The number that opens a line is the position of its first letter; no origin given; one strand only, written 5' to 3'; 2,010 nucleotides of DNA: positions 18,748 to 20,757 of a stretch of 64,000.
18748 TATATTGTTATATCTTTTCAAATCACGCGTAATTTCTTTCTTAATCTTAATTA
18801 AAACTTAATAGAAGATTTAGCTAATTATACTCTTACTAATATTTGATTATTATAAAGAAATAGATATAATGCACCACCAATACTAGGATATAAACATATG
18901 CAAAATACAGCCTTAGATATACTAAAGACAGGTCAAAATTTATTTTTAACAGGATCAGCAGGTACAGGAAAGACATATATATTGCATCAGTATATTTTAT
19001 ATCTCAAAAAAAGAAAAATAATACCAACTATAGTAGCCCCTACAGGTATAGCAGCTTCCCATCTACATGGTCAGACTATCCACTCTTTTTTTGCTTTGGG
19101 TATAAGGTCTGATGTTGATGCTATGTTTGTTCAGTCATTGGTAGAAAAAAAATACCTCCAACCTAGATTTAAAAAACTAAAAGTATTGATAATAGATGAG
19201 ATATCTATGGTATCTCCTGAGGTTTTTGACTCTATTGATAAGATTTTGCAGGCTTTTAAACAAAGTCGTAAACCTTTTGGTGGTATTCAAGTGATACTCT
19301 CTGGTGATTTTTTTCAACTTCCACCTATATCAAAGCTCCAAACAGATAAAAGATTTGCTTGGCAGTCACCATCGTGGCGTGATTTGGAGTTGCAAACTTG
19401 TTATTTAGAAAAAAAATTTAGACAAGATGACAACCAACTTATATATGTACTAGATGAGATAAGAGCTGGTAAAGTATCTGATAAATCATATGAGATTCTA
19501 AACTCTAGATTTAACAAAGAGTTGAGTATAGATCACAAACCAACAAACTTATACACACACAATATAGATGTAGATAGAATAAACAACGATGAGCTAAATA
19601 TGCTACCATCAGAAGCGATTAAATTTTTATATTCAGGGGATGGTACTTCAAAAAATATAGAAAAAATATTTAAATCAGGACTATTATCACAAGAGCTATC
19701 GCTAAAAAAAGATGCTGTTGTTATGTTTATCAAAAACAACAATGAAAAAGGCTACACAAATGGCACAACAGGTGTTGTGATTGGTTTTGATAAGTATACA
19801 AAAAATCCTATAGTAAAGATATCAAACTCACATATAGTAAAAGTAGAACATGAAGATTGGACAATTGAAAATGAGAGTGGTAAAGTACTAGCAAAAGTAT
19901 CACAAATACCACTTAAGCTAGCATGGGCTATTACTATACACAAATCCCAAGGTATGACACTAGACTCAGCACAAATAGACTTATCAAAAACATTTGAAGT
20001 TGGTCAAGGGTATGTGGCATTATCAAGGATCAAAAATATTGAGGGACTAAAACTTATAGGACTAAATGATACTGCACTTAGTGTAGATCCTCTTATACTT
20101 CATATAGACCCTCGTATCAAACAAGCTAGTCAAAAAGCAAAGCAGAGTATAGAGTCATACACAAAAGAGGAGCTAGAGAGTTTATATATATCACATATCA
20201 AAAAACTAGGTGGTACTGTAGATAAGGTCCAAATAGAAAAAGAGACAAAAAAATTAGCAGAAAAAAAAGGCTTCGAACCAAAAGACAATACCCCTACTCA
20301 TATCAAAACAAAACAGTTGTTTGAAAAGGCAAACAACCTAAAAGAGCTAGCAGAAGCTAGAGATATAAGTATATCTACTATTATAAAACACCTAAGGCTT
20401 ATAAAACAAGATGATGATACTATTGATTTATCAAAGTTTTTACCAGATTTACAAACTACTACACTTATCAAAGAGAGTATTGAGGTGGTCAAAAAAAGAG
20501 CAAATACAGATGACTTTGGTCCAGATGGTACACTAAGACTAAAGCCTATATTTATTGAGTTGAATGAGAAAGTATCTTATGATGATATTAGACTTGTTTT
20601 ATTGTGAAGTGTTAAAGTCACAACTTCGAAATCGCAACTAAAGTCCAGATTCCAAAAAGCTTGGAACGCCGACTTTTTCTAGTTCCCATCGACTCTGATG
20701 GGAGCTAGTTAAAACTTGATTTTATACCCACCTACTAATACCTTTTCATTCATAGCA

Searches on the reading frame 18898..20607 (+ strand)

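Call 27: search_protein_families(library=pfam, proteins=[window:18898-20607:+], max_evalue=0.01)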
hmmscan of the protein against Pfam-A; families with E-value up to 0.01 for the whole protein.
window:18898-20607:+ (569 aa): 17 families
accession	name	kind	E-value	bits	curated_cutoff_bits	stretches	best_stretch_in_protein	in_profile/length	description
PF05970.20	PIF1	-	4.9e-40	137.9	25.9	1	10-180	20-193/223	PIF1-like helicase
PF14493.12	HTH_40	-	1.1e-14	54.9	27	1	467-568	1-89/89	Helix-turn-helix domain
PF13245.12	AAA_19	-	7.5e-14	52.5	25.1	1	2-144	1-132/134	AAA domain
PF13604.12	AAA_30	-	8.5e-14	52.2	27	1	4-194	8-174/191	AAA domain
PF13401.12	AAA_22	-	3.1e-07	31.2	27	1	11-136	4-122/130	AAA domain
PF21530.3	Pif1_2B_dom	-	2.3e-05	24.5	23.9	1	257-297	6-47/47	DNA helicase Pif1, 2B domain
PF00270.35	DEAD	-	6.6e-05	23.1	26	0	2-59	4-64/167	DEAD/DEAH box helicase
PF07728.20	AAA_5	-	9.1e-05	22.9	22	1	14-118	1-91/139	AAA domain (dynein-related subfamily)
PF12775.13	AAA_7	-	0.00016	21.7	25.8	1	8-55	29-76/181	P-loop containing dynein motor region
PF13173.12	AAA_14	-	0.00043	20.7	27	0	14-120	4-88/129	AAA domain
PF00580.27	UvrD-helicase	-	0.00057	20.1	23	1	9-41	10-43/271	UvrD/REP helicase N-terminal domain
PF01443.25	Viral_helicase1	-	0.0021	18.3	21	0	322-377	163-219/228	Viral superfamily 1 RNA helicase core domain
PF18335.7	SH3_13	-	0.0027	17.9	41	1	273-306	30-63/65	ATP-dependent RecD-like DNA helicase SH3 domain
PF02689.20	Herpes_Helicase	-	0.0038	15.7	27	1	343-385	731-775/808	Helicase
PF02562.22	PhoH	-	0.0051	16.8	27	0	2-36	9-43/205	PhoH-like protein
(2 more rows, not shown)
